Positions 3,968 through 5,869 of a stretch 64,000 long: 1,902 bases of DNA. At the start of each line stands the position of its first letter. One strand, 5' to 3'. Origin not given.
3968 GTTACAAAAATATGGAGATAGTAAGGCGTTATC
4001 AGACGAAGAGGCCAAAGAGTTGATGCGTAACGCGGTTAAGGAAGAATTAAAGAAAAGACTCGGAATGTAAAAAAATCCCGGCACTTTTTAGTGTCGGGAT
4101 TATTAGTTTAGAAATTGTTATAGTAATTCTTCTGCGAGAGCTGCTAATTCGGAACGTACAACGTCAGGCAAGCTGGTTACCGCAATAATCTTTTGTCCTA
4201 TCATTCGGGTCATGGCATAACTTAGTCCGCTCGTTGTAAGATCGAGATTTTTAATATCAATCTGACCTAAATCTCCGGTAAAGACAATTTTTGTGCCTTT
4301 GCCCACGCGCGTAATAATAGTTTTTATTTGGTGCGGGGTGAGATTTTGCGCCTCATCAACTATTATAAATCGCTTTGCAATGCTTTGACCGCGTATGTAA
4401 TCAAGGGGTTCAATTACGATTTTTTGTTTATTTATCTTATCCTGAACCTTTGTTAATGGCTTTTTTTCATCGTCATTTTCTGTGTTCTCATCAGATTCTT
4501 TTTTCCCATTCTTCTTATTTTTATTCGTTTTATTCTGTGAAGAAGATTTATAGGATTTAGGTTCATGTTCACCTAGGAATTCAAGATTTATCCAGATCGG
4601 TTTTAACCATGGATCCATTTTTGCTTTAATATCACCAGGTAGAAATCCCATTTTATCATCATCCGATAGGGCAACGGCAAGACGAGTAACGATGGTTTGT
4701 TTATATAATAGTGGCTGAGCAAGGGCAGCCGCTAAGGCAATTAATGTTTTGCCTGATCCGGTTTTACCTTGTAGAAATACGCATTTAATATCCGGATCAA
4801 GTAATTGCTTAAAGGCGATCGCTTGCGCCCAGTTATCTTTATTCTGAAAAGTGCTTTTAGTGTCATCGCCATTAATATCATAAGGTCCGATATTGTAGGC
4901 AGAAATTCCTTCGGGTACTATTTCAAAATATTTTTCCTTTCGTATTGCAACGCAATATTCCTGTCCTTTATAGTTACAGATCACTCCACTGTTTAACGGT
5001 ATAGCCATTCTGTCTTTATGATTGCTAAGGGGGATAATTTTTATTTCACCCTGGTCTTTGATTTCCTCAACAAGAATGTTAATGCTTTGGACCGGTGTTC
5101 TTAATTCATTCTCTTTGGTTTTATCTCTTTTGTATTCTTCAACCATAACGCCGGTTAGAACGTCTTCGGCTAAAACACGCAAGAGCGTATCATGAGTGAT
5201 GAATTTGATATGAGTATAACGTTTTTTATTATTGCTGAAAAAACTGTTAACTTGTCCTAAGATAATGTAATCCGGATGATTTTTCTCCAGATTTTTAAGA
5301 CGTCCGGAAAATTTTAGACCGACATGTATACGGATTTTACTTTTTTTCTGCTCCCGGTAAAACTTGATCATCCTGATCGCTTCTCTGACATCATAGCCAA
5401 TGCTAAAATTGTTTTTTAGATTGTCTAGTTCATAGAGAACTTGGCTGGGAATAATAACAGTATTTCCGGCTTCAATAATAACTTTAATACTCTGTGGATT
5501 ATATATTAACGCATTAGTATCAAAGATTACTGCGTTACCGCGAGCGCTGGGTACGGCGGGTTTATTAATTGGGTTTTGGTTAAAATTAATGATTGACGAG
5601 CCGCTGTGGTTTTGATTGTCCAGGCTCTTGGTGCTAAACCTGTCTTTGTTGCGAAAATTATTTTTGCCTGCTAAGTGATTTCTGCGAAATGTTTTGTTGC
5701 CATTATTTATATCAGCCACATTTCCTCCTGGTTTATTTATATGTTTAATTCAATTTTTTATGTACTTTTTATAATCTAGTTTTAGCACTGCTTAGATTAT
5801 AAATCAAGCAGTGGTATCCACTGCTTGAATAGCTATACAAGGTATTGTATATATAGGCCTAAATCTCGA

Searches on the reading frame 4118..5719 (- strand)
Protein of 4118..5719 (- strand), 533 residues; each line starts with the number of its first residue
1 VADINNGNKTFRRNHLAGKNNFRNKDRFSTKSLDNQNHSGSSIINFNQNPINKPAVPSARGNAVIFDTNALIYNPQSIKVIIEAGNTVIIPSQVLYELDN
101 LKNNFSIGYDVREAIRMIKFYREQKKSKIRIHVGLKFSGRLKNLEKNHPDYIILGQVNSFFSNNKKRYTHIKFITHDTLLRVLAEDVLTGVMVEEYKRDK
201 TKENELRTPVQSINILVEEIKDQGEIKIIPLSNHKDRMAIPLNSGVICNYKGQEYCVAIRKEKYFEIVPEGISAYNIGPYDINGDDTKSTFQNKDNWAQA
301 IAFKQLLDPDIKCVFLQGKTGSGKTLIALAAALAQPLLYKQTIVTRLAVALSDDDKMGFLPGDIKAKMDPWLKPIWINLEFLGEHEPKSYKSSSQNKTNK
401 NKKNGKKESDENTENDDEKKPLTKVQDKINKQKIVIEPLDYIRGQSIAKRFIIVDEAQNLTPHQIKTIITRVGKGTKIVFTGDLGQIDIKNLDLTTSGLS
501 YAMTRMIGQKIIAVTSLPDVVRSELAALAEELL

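Call 36: search_protein_families(library=pfam, proteins=[window:4118-5719:-], max_evalue=0.00001)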
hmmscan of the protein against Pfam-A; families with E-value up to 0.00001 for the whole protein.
window:4118-5719:- (533 aa): 3 families
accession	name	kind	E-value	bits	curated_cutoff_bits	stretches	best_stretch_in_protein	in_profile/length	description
PF02562.22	PhoH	-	1.2e-41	142.9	27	1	298-528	8-199/205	PhoH-like protein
PF13638.12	PIN_4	-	1.6e-15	58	21.9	1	65-195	2-130/132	PIN domain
PF13604.12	AAA_30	-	7e-06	26.3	27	0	448-487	88-128/191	AAA domain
